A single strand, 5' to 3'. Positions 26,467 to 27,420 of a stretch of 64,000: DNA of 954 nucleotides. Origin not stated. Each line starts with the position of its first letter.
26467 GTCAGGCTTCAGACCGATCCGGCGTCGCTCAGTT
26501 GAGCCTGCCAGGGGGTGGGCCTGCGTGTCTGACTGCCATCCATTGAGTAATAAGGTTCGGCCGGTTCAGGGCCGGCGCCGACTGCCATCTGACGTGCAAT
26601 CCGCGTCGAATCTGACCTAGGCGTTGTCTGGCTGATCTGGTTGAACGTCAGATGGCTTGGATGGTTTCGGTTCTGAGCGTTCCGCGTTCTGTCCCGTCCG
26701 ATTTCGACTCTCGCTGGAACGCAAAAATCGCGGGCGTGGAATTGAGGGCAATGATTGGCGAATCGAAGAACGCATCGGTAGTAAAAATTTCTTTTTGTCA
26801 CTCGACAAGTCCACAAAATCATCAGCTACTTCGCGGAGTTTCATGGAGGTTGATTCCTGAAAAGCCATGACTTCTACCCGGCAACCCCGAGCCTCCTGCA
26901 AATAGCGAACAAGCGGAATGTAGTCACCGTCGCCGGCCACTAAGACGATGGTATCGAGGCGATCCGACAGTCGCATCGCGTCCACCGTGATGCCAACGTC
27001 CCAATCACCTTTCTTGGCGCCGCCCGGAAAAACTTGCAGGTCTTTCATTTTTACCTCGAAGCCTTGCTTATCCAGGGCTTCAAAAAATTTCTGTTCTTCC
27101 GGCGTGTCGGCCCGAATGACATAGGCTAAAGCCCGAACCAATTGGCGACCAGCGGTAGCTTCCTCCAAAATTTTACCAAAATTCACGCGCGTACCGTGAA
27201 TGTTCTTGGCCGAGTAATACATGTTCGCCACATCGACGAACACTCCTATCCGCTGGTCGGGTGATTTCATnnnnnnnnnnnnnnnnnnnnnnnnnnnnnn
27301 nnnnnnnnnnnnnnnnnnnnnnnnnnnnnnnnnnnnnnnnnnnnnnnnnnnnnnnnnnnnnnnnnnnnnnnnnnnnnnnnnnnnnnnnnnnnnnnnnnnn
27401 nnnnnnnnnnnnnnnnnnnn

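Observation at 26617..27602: NYN-domain nuclease gene inserted into the conserved rpsO-pnp operon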

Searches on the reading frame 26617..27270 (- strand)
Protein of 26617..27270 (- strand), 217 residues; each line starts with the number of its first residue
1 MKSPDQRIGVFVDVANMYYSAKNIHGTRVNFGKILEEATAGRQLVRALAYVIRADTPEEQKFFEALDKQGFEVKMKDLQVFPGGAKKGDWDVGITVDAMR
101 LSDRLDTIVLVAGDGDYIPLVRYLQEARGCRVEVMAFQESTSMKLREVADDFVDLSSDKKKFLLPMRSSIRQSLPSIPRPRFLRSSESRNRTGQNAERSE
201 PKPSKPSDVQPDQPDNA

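Call 3: search_protein_families(library=pfam, proteins=[window:26617-27270:-], max_evalue=0.01)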
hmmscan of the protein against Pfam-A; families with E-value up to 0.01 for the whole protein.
window:26617-27270:- (217 aa): 1 family
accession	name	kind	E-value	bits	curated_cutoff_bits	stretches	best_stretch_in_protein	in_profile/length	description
PF01936.24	NYN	-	4.4e-39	134.7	24.2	1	7-155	1-144/145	NYN domain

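Call 4: search_protein_families(library=ncbifam, proteins=[window:26617-27270:-], max_evalue=0.01)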
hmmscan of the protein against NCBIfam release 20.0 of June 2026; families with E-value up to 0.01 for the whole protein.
window:26617-27270:- (217 aa): 1 family
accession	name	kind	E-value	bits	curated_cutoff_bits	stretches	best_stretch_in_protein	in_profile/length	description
TIGR00288.1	TIGR00288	hypoth_equivalog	2.1e-07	30.9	178.45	1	5-159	22-159/160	TIGR00288 family NYN domain-containing protein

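Call 7: find_homologous_proteins(query=window:26617-27270:-)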
Query window:26617-27270:- (217 aa): 5500 proteins with E <= 0.001 among 5722 candidates; the best 120 are listed.
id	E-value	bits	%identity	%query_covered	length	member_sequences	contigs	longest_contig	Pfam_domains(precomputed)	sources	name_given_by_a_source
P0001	4.6e-138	475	100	100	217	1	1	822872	PF01936.25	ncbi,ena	-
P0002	6.1e-108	377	83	95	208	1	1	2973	PF01936.25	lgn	-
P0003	6.5e-104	364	81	93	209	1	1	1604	PF01936.25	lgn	-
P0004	2.5e-102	359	80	93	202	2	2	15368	PF01936.25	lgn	-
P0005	5.6e-99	348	85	84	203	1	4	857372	PF01936.25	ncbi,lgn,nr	ncbi:MAG: NYN domain-containing protein [Candidatus Kerfeldbacteria bacterium]|nr:NYN domain-contain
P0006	1.5e-98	346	86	84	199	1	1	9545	PF01936.25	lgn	-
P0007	1.2e-97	344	80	92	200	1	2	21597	PF01936.25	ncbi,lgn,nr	ncbi:MAG: NYN domain-containing protein [Candidatus Kerfeldbacteria bacterium]|nr:NYN domain-contain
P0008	1.4e-97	343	79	95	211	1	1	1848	PF01936.25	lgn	-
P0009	3.6e-97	342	82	88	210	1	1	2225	PF01936.25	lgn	-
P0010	9.9e-97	341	78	94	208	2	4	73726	PF01936.25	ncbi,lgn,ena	-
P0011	2.4e-96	339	80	88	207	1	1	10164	PF01936.25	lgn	-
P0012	2.5e-96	339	78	95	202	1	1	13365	PF01936.25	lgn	-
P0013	3.6e-96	339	75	100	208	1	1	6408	PF01936.25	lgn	-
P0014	5.7e-96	338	77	93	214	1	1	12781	PF01936.25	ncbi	-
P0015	1.4e-95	337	77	95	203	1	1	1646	PF01936.25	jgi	jgi:uncharacterized protein (TIGR00288 family)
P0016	1.7e-95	337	77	93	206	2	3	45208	PF01936.25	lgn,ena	-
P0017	2.4e-95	336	82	87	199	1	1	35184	PF01936.25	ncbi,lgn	-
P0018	3.0e-95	336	79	88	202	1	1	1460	PF01936.25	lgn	-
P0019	7.1e-95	334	76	99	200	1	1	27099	PF01936.25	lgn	-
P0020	1.2e-94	334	81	87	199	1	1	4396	PF01936.25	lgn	-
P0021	1.2e-94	334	81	87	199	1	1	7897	PF01936.25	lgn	-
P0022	1.2e-94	334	79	87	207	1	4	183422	PF01936.25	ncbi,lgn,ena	ncbi:MAG: NYN domain-containing protein [Patescibacteria group bacterium]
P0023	1.3e-94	334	75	96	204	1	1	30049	PF01936.25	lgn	-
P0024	1.7e-94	333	73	100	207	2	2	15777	PF01936.25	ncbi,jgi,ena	-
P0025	1.9e-94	333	79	87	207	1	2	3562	PF01936.25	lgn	-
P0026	2.1e-94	333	72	100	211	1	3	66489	PF01936.25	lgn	-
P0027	2.6e-94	333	84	84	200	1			PF01936.25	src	-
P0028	2.6e-94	333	74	100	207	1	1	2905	PF01936.25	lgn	-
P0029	2.7e-94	333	72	100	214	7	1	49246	PF01936.25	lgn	-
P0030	4.2e-94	332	78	89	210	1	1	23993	PF01936.25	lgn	-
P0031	4.6e-94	332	77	94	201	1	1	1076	PF01936.25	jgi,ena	-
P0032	4.6e-94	332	74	99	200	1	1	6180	PF01936.25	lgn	-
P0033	7.5e-94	331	81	84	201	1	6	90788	PF01936.25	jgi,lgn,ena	jgi:uncharacterized LabA/DUF88 family protein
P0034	9.8e-94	331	76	93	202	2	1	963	PF01936.25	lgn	-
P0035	1.1e-93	331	76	96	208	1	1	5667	PF01936.25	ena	-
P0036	1.2e-93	330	79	88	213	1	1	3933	PF01936.25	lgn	-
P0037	1.6e-93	330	78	89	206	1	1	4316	PF01936.25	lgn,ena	-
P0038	1.8e-93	330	74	99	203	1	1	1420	PF01936.25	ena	-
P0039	1.9e-93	330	74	93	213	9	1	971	PF01936.25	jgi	jgi:uncharacterized LabA/DUF88 family protein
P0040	2.6e-93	329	80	87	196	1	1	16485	PF01936.25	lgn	-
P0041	2.7e-93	329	72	100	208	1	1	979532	PF01936.25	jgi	-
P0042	3.1e-93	329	79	87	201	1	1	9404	PF01936.25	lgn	-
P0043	3.2e-93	329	77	87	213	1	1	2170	PF01936.25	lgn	-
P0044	4.0e-93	329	73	95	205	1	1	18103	PF01936.25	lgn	-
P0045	4.0e-93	329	81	85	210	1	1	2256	PF01936.25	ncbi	-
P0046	4.5e-93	329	78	89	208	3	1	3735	PF01936.25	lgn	-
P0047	4.7e-93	329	81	85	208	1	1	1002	PF01936.25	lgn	-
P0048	5.0e-93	328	82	85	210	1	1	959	PF01936.25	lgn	-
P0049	1.8e-92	327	72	98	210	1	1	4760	PF01936.25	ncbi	-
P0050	2.5e-92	326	71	96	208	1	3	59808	PF01936.25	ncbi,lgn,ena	-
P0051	2.6e-92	326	76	90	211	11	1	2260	PF01936.25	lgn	-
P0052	1.0e-91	324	73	94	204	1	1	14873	PF01936.25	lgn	-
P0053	2.1e-91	323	76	87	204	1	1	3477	PF01936.25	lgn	-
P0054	2.5e-91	323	71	98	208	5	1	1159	PF01936.25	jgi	jgi:uncharacterized LabA/DUF88 family protein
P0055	3.1e-91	323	71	98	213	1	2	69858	PF01936.25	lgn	-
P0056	7.9e-91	321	75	89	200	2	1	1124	PF01936.25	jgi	jgi:uncharacterized protein (TIGR00288 family)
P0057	1.2e-90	321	75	88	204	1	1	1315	PF01936.25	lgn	-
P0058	8.3e-89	315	78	83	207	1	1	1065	PF01936.25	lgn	-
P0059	1.0e-88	314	79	83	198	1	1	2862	PF01936.25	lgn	-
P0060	2.1e-88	313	75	88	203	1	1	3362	PF01936.25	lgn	-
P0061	2.0e-87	310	72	88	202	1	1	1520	PF01936.25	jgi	jgi:uncharacterized protein (TIGR00288 family)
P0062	1.8e-86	307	68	95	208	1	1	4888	PF01936.25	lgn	-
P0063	3.0e-86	306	69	96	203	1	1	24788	PF01936.25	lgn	-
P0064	3.0e-85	303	71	92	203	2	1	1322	PF01936.25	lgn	-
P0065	3.1e-85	303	76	82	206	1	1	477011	PF01936.25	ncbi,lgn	-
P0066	3.2e-85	303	67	100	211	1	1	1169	PF01936.25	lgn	-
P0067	3.5e-85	303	69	93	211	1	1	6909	PF01936.25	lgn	-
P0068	6.8e-85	302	67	98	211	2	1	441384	PF01936.25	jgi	-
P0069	1.9e-84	300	67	100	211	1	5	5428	PF01936.25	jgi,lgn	jgi:uncharacterized LabA/DUF88 family protein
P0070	2.1e-83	297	66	97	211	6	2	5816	PF01936.25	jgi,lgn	jgi:uncharacterized LabA/DUF88 family protein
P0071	8.6e-83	295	75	82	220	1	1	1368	PF01936.25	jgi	jgi:uncharacterized protein (TIGR00288 family)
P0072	1.6e-82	294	67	94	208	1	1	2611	PF01936.25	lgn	-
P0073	1.7e-81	291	67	94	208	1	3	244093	PF01936.25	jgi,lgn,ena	-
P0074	2.5e-80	287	66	89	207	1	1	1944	PF01936.25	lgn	-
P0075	3.7e-80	286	66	92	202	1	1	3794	PF01936.25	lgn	-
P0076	9.0e-79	282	71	82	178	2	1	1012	PF01936.25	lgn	-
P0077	2.1e-78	281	86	68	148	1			PF01936.25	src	-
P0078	2.6e-77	277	73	78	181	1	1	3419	PF01936.25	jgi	jgi:uncharacterized LabA/DUF88 family protein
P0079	2.7e-76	274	73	77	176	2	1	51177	PF01936.25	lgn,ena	-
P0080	3.4e-76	273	72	78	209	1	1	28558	PF01936.25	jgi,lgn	jgi:uncharacterized LabA/DUF88 family protein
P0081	4.7e-76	273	61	96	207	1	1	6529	PF01936.25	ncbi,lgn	-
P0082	6.7e-76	273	71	78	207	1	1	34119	PF01936.25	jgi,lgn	jgi:uncharacterized LabA/DUF88 family protein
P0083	8.4e-76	272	71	78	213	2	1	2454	PF01936.25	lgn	-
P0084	1.8e-75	271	70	79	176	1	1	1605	PF01936.25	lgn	-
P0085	3.9e-75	270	65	83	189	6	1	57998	PF01936.25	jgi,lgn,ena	-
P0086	4.4e-75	270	80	74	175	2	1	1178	PF01936.25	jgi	jgi:uncharacterized LabA/DUF88 family protein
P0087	8.7e-75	269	69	78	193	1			PF01936.25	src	-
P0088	4.9e-74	266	60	95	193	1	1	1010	PF01936.25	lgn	-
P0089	8.4e-74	266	67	76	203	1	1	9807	PF01936.25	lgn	-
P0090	1.1e-73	265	63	88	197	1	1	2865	PF01936.25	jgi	jgi:uncharacterized LabA/DUF88 family protein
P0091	1.1e-73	265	68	78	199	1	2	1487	PF01936.25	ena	-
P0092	2.0e-73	264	65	83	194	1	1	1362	PF01936.25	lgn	-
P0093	3.1e-73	264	69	76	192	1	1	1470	PF01936.25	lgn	-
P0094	4.9e-73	263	68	78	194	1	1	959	PF01936.25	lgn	-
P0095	8.0e-73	262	70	78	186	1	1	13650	PF01936.25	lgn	-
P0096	1.8e-72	261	68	76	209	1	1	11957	PF01936.25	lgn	-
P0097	2.2e-72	261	66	77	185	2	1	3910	PF01936.25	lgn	-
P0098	2.6e-72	261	67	78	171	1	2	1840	PF01936.25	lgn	-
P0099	3.8e-72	260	63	88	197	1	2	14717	PF01936.25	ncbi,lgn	-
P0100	6.6e-72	259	70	75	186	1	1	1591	PF01936.25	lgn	-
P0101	7.8e-72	259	61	91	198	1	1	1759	PF01936.25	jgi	jgi:uncharacterized LabA/DUF88 family protein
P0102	8.5e-72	259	63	82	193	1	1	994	PF01936.25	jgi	jgi:uncharacterized LabA/DUF88 family protein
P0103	1.1e-71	259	69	76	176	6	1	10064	PF01936.25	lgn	-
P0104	1.1e-71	259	72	75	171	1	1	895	PF01936.25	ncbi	-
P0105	1.1e-71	259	66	78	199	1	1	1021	PF01936.25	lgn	-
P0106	1.3e-71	259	67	77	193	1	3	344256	PF01936.25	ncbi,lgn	-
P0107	1.4e-71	258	63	85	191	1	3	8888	PF01936.25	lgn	-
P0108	1.4e-71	258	64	80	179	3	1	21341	PF01936.25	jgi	jgi:uncharacterized protein (TIGR00288 family)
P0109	1.8e-71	258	72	73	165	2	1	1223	PF01936.25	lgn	-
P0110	2.4e-71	258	67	76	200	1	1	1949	PF01936.25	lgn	-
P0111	2.6e-71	258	61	92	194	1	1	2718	PF01936.25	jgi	jgi:uncharacterized LabA/DUF88 family protein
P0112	3.6e-71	257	67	76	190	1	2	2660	PF01936.25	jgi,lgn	jgi:uncharacterized protein (TIGR00288 family)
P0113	4.3e-71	257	69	76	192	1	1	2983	PF01936.25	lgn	-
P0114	4.6e-71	257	68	77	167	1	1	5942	PF01936.25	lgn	-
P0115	5.0e-71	257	61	86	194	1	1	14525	PF01936.25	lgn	-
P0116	5.7e-71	256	70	76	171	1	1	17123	PF01936.25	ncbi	ncbi:MAG: NYN domain-containing protein [Patescibacteria group bacterium]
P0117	6.3e-71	256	70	76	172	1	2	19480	PF01936.25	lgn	-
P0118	6.5e-71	256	63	82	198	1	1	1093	PF01936.25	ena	-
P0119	6.5e-71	256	69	77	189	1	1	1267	PF01936.25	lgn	-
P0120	6.7e-71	256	66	80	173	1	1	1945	PF01936.25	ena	-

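Call 8: find_encoding_contigs(protein=P0001, flank=3000, max_places=3)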
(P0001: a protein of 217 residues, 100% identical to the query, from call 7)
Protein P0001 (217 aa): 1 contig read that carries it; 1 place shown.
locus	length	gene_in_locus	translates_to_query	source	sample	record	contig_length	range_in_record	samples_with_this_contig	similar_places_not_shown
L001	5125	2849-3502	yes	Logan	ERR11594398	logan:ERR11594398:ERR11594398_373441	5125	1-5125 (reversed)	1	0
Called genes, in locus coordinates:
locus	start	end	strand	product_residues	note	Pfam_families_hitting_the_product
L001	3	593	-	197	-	?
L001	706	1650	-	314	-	PF02899:Phage_int_SAM_1, PF13495:Phage_int_SAM_4, PF00589:Phage_integrase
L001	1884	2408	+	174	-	PF09335:VTT_dom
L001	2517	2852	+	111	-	PF00312:Ribosomal_S15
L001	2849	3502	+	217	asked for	PF01936:NYN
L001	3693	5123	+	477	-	?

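Call 10: find_related_loci(query=A1, collection=genome_contigs, flank=5000)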
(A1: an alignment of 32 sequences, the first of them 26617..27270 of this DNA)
Query A1 (217 aa) in genome_contigs; peptide patterns used: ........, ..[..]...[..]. (x = any residue, [..] = any of these).
599 stretches matched a pattern (row limit reached: there are more); 595 encode a relative of the query (tblastn E <= 1e-3); the best 80 are kept; 80 distinct loci.
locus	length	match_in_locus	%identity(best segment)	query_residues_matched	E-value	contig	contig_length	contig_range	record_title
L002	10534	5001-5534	82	3-183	8e-101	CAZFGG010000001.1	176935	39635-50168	MAG TPA_asm: uncultured Gammaproteobacteria bacterium isolate SRP200132_co1_183 genome assembly, contig: NODE_66_length_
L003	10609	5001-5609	71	1-208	2e-100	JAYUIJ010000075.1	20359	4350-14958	MAG: Candidatus Kerfeldbacteria bacterium isolate GFS_8656 GFS_8656_74, whole genome shotgun sequence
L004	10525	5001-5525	76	6-183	1e-91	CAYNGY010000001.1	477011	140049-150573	MAG TPA_asm: uncultured Gammaproteobacteria bacterium isolate SRP278252_co2_132 genome assembly, contig: NODE_7_length_4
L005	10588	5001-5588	75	1-201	6e-100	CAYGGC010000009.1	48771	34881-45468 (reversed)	MAG TPA_asm: uncultured Gammaproteobacteria bacterium isolate ERP113451_co1_188 genome assembly, contig: NODE_581_length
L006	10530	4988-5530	65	1-181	1e-79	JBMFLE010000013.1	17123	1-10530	MAG: Patescibacteria group bacterium isolate KM4336-41 NODE_13_length_17123_cov_3.998005, whole genome shotgun sequence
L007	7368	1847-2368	64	1-175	3e-77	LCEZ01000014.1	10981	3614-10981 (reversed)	MAG: Parcubacteria group bacterium GW2011_GWD2_43_10 UV57_C0014, whole genome shotgun sequence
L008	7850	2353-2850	68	2-167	4e-77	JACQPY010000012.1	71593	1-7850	MAG: Candidatus Kerfeldbacteria bacterium isolate NC_groundwater_1319_Ag_S-0.2um_58_88 S_p2_S4_coassembly_k141_2575015,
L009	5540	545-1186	55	1-210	2e-76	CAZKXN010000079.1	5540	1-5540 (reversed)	MAG TPA_asm: uncultured Gammaproteobacteria bacterium isolate binchicken_co266_140 genome assembly, contig: NODE_34593_l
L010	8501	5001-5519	62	1-173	5e-76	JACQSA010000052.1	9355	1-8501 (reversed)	MAG: Candidatus Uhrbacteria bacterium isolate NC_groundwater_1373_Ag_S-0.2um_44_41 S_p2_S4_coassembly_k141_3221244, whol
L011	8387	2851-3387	67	1-181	6e-76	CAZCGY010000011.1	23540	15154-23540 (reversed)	MAG TPA_asm: uncultured Gammaproteobacteria bacterium isolate binchicken_co110_887 genome assembly, contig: NODE_4732_le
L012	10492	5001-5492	66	1-164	9e-76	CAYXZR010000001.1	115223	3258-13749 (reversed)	MAG TPA_asm: uncultured Gammaproteobacteria bacterium isolate SRP334346_co1_99 genome assembly, contig: NODE_229_length_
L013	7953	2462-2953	67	1-164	2e-75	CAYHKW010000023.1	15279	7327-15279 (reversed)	MAG TPA_asm: uncultured Gammaproteobacteria bacterium isolate ERP119705_co13_484 genome assembly, contig: NODE_4861_leng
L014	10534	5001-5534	60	1-175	7e-75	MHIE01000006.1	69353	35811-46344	MAG: Candidatus Buchananbacteria bacterium RIFCSPHIGHO2_01_FULL_44_11 rifcsphigho2_01_scaffold_1560, whole genome shotgu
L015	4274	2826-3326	66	2-167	3e-75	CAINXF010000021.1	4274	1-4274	MAG: Candidatus Kerfeldbacteria bacterium isolate AlinenSediments_bin-3800 genome assembly, contig: bin-3800:021/211, wh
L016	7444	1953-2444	64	1-164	6e-75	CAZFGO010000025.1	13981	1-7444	MAG TPA_asm: uncultured Gammaproteobacteria bacterium isolate SRP093762_co1_14 genome assembly, contig: NODE_2577_length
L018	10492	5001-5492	66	1-164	2e-74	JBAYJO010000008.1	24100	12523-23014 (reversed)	MAG: Patescibacteria group bacterium isolate SO_2016_GW1_58 scaffold03656_OW334_2016, whole genome shotgun sequence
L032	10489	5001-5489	65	2-164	5e-72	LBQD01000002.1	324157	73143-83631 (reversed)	MAG: Candidatus Moranbacteria bacterium GW2011_GWE2_35_2- UR69_C0002, whole genome shotgun sequence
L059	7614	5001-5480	66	5-164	1e-70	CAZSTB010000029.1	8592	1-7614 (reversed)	MAG TPA_asm: uncultured Bdellovibrionales bacterium isolate SRP011637_co1_57 genome assembly, contig: NODE_3175_length_8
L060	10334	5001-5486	64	1-163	6e-71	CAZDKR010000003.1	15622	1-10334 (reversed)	MAG TPA_asm: uncultured Gammaproteobacteria bacterium isolate binchicken_co184_737 genome assembly, contig: NODE_6743_le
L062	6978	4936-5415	63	1-160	2e-70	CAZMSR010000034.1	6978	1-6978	MAG TPA_asm: uncultured Gammaproteobacteria bacterium isolate SRP200020_co2_147 genome assembly, contig: NODE_12406_leng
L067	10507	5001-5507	59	4-172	2e-70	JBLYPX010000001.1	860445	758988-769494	MAG: Candidatus Komeilibacteria bacterium isolate KTG4t2parc1 KTG4t2parc1, whole genome shotgun sequence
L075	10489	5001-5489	63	2-165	6e-70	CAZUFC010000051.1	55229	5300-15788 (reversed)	MAG TPA_asm: uncultured bacterium isolate SRP141376_co4_129 genome assembly, contig: NODE_1049_length_55229_cov_8.053540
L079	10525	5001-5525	60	1-176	1e-69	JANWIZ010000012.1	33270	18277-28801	MAG: Patescibacteria group bacterium isolate CRAIB_MAG54 c_000000017994, whole genome shotgun sequence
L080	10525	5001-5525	61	1-173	8e-70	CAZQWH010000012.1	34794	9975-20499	MAG TPA_asm: uncultured Candidatus Saccharibacteria bacterium isolate SRP263527_co2_234 genome assembly, contig: NODE_90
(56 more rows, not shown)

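Call 16: search_solved_structures(query=A1, max_evalue=0.01, show_alignments=2)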
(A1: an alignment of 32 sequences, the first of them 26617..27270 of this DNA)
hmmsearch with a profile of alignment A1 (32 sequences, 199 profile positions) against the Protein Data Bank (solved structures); distinct sequences matched with E-value up to 0.01: 1.
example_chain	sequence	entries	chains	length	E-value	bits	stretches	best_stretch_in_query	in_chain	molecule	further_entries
2qip_A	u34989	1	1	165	1.9e-36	128.6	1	4-158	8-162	Protein of unknown function VPA0982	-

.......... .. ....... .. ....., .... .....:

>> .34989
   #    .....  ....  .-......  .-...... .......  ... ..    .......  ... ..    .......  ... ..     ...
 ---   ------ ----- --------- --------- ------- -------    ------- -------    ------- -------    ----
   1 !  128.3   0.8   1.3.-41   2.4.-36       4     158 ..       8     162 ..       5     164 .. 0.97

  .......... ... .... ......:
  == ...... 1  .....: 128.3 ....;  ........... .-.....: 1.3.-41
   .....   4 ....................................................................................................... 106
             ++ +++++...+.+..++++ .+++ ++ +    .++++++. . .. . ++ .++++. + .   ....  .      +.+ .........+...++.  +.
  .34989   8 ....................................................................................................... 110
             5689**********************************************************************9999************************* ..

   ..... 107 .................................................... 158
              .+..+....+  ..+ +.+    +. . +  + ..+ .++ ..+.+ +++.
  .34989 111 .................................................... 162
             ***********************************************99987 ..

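Call 34: predict_structure(alignment_id=A2)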
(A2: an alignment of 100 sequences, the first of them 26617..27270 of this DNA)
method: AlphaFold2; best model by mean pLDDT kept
length: 217 residues; sequences in the alignment: 100
mean_pLDDT: 86.9   pTM: 0.75
mean pLDDT of the five models: 86.9, 86.7, 86.0, 85.3, 85.3
residues with pLDDT >= 90: 140; 70-90: 30; 50-70: 38; < 50: 9
segments of 3 or more residues with pLDDT < 50: 188-196
pLDDT, mean of each block of 10 residues (from residue 1): 90 96 95 98 98 87 95 93 87 98 98 98 98 98 98 98 82 62 57 50 63 68
secondary structure, 60 per line:
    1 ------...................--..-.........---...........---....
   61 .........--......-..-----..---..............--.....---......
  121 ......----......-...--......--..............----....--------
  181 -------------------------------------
elements in order: E7-13 H14-25 H31-39 E43-53 H57-69 E72-77 H91-104 E107-111 H115-126 E131-136 H143-148 E151-154 H155-162 H169-172

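Call 35: search_protein_representatives(alignment_id=A2)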
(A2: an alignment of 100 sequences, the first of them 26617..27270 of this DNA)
Query: 100 sequences, 198 profile positions. Proteins with E-value up to 0.001 (for the whole library): 7382; up to 1e-10: 2840; up to 1e-30: 585. The best 150 are listed.
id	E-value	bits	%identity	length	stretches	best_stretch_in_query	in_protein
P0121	5.7e-78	277.2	-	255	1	1-193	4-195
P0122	2.3e-77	275.2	-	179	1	2-178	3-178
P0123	2.3e-76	272.0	-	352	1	1-189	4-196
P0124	2.6e-75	268.6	-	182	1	4-173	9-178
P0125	1.3e-74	266.2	-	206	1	3-171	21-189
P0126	2.3e-74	265.5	-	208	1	1-177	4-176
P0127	2.6e-74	265.3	-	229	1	2-191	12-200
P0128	4.1e-74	264.6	-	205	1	3-191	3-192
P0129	5.6e-74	264.2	-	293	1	4-183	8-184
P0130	4.4e-73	261.3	-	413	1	2-184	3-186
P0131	5.5e-73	261.0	-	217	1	1-169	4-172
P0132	8.4e-73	260.4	-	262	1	1-192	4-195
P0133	1.1e-72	259.9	-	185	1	1-171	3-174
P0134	1.7e-72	259.3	-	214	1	2-191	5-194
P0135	2.2e-72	259.0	-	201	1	1-187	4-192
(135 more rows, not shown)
